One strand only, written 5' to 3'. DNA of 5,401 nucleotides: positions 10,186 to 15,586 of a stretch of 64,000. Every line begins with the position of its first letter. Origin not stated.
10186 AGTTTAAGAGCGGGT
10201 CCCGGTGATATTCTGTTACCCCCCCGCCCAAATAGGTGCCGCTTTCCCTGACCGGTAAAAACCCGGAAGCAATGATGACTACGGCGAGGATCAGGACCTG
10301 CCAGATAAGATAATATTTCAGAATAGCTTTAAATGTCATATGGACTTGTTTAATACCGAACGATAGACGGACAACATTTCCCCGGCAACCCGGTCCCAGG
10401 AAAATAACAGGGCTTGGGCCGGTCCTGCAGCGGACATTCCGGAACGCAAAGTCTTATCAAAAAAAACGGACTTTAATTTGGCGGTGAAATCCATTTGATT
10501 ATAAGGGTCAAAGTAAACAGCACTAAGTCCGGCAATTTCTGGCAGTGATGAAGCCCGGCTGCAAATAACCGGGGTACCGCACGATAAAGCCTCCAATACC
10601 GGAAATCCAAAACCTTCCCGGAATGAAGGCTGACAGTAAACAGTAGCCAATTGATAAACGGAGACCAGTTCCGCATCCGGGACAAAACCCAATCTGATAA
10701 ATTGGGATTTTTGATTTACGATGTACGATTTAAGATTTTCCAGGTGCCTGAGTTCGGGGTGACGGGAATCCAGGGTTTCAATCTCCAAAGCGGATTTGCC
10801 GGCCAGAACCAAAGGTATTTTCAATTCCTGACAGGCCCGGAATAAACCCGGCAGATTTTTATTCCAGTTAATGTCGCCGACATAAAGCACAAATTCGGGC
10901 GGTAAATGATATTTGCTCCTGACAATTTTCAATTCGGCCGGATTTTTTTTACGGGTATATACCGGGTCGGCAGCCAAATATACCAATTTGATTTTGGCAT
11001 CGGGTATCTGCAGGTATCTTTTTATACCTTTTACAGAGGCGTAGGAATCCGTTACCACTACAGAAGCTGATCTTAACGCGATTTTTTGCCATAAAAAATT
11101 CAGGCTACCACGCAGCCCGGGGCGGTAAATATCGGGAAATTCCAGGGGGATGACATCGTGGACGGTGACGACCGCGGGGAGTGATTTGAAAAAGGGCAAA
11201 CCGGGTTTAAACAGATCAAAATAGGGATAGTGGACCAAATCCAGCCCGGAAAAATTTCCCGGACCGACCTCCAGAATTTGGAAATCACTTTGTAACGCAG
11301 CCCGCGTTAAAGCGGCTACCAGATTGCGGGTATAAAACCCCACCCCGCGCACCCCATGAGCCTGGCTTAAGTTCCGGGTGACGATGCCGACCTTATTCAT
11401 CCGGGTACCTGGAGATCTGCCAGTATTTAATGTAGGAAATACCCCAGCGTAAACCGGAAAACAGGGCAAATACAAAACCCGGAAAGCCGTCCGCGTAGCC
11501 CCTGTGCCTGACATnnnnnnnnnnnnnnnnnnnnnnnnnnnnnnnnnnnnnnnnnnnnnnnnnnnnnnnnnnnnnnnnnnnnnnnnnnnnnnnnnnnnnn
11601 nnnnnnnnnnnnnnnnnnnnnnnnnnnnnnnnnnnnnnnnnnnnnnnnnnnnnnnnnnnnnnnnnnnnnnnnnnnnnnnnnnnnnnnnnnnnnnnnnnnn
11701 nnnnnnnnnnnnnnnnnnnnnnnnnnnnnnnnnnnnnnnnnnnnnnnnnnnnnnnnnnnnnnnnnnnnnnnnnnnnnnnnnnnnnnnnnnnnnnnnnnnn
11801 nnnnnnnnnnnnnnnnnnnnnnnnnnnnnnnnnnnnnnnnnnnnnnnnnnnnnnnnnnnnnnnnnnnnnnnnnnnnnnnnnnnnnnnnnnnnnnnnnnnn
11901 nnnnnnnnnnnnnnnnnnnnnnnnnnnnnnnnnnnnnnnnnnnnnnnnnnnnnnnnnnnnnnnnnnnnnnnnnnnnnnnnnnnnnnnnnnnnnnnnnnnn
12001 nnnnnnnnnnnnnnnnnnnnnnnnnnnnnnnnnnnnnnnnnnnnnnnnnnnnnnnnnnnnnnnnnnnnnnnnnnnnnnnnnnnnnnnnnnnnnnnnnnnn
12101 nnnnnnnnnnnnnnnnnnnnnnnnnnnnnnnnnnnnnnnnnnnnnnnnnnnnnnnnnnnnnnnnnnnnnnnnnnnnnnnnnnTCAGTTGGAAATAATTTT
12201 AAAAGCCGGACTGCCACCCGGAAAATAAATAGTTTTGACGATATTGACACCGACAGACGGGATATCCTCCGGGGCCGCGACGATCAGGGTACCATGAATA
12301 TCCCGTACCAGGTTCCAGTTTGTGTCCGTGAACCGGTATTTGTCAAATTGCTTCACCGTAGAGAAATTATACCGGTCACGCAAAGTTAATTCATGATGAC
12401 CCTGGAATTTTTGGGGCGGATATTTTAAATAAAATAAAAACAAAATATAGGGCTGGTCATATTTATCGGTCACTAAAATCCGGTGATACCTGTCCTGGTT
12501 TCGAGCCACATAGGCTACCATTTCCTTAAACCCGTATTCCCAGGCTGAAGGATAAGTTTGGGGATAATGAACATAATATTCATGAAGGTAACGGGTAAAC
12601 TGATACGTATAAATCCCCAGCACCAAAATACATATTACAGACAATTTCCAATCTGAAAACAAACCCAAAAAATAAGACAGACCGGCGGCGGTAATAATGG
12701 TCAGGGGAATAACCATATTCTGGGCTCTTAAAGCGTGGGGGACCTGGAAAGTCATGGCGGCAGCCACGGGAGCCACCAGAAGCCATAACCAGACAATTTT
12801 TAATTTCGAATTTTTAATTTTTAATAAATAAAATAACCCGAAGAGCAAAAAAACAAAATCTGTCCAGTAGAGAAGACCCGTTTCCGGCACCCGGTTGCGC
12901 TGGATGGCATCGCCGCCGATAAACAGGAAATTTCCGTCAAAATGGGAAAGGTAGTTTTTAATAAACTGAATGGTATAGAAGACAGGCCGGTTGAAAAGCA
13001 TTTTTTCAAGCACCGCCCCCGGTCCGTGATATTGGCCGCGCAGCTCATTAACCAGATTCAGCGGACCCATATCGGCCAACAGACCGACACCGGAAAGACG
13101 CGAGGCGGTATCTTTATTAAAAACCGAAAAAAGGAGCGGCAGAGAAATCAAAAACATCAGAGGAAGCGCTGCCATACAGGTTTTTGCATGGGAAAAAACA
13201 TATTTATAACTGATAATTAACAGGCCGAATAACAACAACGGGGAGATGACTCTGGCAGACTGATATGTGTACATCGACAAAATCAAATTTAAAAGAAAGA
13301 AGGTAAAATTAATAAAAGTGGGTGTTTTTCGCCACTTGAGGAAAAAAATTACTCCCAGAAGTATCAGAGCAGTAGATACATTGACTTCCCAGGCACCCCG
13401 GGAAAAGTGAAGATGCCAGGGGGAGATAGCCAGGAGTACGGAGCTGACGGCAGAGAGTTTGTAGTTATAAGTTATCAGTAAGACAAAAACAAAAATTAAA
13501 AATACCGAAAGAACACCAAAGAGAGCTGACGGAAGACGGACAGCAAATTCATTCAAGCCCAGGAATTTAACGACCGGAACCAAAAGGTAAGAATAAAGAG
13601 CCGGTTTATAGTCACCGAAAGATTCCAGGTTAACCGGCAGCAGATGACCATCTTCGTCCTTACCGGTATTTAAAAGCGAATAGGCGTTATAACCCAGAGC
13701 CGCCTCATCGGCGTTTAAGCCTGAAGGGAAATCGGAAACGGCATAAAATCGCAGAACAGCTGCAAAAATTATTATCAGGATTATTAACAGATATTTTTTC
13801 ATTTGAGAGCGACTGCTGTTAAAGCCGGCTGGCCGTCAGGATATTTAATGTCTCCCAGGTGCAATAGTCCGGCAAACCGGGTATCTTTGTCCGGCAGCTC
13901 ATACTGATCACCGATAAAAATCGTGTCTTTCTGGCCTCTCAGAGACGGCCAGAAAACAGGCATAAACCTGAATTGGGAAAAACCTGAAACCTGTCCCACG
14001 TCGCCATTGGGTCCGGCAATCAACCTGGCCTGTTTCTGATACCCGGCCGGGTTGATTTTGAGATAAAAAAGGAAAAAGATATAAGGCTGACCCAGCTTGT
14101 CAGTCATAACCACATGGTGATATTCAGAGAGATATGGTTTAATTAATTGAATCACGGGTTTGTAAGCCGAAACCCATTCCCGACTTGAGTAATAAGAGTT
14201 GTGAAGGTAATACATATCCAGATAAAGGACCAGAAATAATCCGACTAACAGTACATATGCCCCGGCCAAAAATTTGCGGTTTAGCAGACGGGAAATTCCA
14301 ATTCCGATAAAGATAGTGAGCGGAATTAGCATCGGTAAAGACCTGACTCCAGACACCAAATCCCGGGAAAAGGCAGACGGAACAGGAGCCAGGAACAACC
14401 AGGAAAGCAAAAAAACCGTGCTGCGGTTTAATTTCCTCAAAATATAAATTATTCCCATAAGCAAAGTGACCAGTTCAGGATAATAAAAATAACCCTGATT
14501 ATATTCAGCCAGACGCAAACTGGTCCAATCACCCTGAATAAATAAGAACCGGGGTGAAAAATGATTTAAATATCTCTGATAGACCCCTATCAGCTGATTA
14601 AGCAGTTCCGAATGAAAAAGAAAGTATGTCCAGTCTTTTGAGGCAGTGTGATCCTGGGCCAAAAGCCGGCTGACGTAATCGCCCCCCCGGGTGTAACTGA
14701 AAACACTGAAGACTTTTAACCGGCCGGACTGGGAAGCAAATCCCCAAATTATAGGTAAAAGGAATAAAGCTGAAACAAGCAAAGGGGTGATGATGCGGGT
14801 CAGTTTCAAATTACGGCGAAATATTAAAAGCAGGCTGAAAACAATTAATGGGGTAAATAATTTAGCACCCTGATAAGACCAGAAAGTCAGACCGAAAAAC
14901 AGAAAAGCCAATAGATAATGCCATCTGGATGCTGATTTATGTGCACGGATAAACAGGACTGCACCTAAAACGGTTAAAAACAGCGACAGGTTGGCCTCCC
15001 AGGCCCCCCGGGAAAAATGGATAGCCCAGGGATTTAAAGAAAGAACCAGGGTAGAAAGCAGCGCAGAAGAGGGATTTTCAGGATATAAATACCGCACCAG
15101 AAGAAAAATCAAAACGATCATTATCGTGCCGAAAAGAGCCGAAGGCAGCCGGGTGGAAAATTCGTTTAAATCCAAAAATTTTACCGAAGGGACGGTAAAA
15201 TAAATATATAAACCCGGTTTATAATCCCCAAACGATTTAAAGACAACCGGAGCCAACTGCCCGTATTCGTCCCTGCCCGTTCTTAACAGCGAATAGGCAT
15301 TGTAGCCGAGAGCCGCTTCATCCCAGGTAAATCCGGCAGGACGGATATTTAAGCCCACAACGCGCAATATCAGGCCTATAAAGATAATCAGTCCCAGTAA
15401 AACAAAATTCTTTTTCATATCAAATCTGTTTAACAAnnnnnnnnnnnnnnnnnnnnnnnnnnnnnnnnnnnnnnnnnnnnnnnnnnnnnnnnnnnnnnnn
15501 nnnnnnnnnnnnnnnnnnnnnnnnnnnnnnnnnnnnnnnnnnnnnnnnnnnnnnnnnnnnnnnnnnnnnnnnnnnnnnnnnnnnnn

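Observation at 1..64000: Unusually dense GT-C glycosyltransferase supercluster: about 24 polytopic GT-C-like paralogs in five or more families within 64 kb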

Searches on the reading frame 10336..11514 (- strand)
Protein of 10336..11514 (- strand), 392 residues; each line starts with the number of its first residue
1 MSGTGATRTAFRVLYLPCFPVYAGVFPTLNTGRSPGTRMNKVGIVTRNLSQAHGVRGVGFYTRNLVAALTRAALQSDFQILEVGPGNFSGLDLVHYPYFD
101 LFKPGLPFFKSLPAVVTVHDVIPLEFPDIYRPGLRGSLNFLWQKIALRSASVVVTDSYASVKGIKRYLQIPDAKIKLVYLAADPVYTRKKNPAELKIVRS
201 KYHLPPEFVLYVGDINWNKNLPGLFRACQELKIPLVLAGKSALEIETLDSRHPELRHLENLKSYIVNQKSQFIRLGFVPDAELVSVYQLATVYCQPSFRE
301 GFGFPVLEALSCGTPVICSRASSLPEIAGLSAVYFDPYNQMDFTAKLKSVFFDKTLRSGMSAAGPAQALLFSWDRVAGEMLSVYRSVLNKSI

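Call 7: search_protein_families(library=pfam, max_evalue=0.01, proteins=[window:10336-11514:-])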
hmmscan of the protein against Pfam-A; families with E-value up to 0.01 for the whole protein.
window:10336-11514:- (392 aa): 6 families
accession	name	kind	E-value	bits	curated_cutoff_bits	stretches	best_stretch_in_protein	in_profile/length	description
PF00534.26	Glycos_transf_1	-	3.5e-24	85.7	26.4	1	206-364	15-169/172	Glycosyl transferases group 1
PF13692.12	Glyco_trans_1_4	-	4e-17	63.2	27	1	209-349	4-138/142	Glycosyl transferases group 1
PF13439.12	Glyco_transf_4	-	6.4e-07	30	28.5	1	90-183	72-167/170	Glycosyltransferase Family 4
PF20706.3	GT4-conflict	-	1.4e-06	28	26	1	281-323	273-315/385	Family 4 Glycosyltransferase in conflict systems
PF13524.12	Glyco_trans_1_2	-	0.00092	19.6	25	1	272-377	29-139/144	Glycosyl transferase-like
PF13579.12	Glyco_trans_4_4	-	0.0018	19.1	29.7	0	111-179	94-156/158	Glycosyl transferase 4-like domain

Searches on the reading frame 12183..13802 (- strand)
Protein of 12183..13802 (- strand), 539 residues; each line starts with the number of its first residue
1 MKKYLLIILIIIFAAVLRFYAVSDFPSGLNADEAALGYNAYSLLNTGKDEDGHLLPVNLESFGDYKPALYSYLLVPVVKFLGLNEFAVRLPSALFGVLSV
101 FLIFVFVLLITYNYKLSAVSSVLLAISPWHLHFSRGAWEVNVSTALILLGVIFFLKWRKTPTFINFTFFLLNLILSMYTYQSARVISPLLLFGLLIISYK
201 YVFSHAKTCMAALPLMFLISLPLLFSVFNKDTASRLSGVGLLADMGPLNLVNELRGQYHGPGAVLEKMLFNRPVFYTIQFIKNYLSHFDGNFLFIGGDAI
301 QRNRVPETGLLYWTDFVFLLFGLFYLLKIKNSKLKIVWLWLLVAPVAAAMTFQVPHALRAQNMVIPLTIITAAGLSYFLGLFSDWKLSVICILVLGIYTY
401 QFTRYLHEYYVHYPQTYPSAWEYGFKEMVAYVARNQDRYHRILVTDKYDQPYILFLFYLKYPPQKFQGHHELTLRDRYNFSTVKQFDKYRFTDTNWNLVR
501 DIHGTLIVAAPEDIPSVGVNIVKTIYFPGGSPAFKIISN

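Call 4: search_protein_families(library=pfam, max_evalue=0.01, proteins=[window:12183-13802:-])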
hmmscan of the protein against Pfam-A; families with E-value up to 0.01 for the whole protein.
window:12183-13802:- (539 aa): 1 family
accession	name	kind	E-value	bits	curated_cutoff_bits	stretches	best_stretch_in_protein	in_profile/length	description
PF02366.24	PMT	-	4.5e-05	23.6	22.7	1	12-164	5-162/245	Dolichyl-phosphate-mannose-protein mannosyltransferase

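Call 15: find_homologous_proteins(query=window:12183-13802:-, max_evalue=0.00001)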
Query window:12183-13802:- (539 aa): 4576 proteins with E <= 0.00001 among 8000 candidates; the best 120 are listed.
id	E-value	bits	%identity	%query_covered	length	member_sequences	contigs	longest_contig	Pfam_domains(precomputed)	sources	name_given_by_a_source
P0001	0.0e+0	1208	100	100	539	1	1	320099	-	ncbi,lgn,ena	-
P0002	1.1e-242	825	67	100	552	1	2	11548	PF13231.13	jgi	jgi:4-amino-4-deoxy-L-arabinose transferase-like glycosyltransferase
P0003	1.3e-226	772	65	96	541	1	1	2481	PF13231.13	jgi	jgi:4-amino-4-deoxy-L-arabinose transferase-like glycosyltransferase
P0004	4.4e-226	770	64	97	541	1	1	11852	PF13231.13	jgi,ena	-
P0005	5.2e-226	770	63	97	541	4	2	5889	PF13231.13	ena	-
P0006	5.1e-222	757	64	100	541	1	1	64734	PF02366.25,PF13231.13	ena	-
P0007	2.0e-221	755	64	100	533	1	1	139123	PF02366.25,PF13231.13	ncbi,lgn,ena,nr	ncbi:MAG: hypothetical protein G01um101416_105 [Microgenomates group bacterium Gr01-1014_16]|nr:MAG:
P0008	3.0e-219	747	62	100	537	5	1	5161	PF02366.25,PF13231.13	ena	-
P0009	1.3e-218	745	63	100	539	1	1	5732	PF13231.13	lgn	-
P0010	2.1e-218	745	63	96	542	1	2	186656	PF13231.13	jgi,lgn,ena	jgi:4-amino-4-deoxy-L-arabinose transferase-like glycosyltransferase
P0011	2.4e-218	744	63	100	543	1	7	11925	PF13231.13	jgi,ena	-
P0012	1.9e-217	741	61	96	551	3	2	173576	PF13231.13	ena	-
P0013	7.3e-217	740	61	100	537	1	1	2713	PF13231.13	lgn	-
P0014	8.7e-217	739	63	100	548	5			-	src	-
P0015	2.6e-216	738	61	100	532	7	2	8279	PF02366.25,PF13231.13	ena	-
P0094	3.0e-192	658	56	97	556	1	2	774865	PF13231.13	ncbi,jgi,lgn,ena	-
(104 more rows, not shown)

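Call 25: search_solved_structures(query=A1, max_evalue=1)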
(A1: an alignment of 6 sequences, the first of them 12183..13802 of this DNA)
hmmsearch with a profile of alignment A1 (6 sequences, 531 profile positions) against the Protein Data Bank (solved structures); distinct sequences matched with E-value up to 1: 1.
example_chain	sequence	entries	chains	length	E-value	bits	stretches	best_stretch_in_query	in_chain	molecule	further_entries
2k6v_A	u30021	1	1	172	0.24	13.3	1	270-304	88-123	Putative cytochrome c oxidase assembly protein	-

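Call 64: find_encoding_contigs(protein=P0094, flank=10000, max_places=1)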
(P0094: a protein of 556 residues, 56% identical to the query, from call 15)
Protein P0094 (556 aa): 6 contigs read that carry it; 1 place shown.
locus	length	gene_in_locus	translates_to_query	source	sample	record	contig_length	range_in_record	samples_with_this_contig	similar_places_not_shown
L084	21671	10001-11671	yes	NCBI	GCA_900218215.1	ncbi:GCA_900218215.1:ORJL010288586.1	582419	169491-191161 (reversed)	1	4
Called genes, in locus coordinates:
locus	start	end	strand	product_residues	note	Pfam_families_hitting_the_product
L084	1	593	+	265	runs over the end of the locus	PF00535:Glycos_transf_2, PF13641:Glyco_tranf_2_3, PF13632:Glyco_trans_2_3 (weak)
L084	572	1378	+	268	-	PF00535:Glycos_transf_2, PF13641:Glyco_tranf_2_3, PF13632:Glyco_trans_2_3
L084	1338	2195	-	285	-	PF00535:Glycos_transf_2, PF13641:Glyco_tranf_2_3, PF02709:Glyco_transf_7C (faint)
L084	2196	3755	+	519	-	-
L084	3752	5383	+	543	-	PF02366:PMT, PF13231:PMT_2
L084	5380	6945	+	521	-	PF10131:PTPS_related (weak)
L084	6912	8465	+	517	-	PF02366:PMT (weak)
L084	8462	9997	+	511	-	-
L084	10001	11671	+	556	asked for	PF13231:PMT_2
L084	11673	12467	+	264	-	PF00535:Glycos_transf_2, PF13641:Glyco_tranf_2_3 (weak)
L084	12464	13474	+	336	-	PF13439:Glyco_transf_4 (weak), PF00534:Glycos_transf_1, PF13692:Glyco_trans_1_4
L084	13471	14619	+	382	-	PF13231:PMT_2 (weak)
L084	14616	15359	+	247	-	PF00535:Glycos_transf_2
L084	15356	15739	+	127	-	-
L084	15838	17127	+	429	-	-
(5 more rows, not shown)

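Call 69: predict_structure(alignment_id=A7)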
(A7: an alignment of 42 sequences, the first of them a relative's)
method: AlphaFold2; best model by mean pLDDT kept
length: 539 residues; sequences in the alignment: 42
mean_pLDDT: 86.8   pTM: 0.88
mean pLDDT of the five models: 86.8, 86.0, 85.6, 85.5, 85.1
residues with pLDDT >= 90: 317; 70-90: 161; 50-70: 45; < 50: 16
segments of 3 or more residues with pLDDT < 50: 59-64, 232-239
pLDDT, mean of each block of 10 residues (from residue 1): 89 94 76 88 91 64 59 92 93 94 98 96 92 71 95 98 96 90 90 97 96 89 70 50 63 74 76 84 92 87 81 95 95 96 91 73 95 96 91 95 91 71 84 96 89 93 92 66 88 95 95 93 91 94
secondary structure, 60 per line:
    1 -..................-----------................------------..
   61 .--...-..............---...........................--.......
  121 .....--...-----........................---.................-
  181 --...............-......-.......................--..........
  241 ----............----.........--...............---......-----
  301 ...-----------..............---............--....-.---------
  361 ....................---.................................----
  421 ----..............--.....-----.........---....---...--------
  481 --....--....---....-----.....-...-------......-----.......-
elements in order: H2-19 H31-46 E59-61 E64-66 H68-81 H85-111 H114-125 H136-159 H163-179 H183-197 H199-204 H206-228 H231-239 H245-256 H261-269 H272-286 H290-295 H315-328 H332-343 H346-349 H361-380 H384-416 H425-438 E441-445 H451-459 H463-466 E470-472 E483-486 E489-492 H496-499 E505-509 E521-526 E532-538

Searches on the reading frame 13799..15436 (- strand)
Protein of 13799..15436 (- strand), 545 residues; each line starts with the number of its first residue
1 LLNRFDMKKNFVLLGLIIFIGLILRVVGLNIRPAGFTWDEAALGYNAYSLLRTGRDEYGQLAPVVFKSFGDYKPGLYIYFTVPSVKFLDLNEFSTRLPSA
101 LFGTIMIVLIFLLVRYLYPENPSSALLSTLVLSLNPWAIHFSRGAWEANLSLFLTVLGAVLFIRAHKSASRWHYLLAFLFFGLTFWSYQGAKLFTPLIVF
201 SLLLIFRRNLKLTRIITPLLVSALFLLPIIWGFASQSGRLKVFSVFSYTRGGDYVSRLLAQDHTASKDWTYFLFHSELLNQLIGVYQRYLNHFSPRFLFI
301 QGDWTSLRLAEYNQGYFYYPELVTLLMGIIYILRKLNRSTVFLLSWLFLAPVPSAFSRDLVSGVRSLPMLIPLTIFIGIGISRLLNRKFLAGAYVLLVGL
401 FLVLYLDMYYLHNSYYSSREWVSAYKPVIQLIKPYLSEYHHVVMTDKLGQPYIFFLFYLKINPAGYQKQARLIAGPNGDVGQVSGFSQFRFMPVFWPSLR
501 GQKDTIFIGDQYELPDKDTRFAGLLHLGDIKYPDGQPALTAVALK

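Call 4: search_protein_families(library=pfam, max_evalue=0.01, proteins=[window:13799-15436:-])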
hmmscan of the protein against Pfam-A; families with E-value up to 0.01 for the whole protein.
window:13799-15436:- (545 aa): 1 family
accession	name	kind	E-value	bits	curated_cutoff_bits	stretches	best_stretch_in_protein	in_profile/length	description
PF13231.12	PMT_2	-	3.8e-10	40.7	26.1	1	85-230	14-159/160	Dolichyl-phosphate-mannose-protein mannosyltransferase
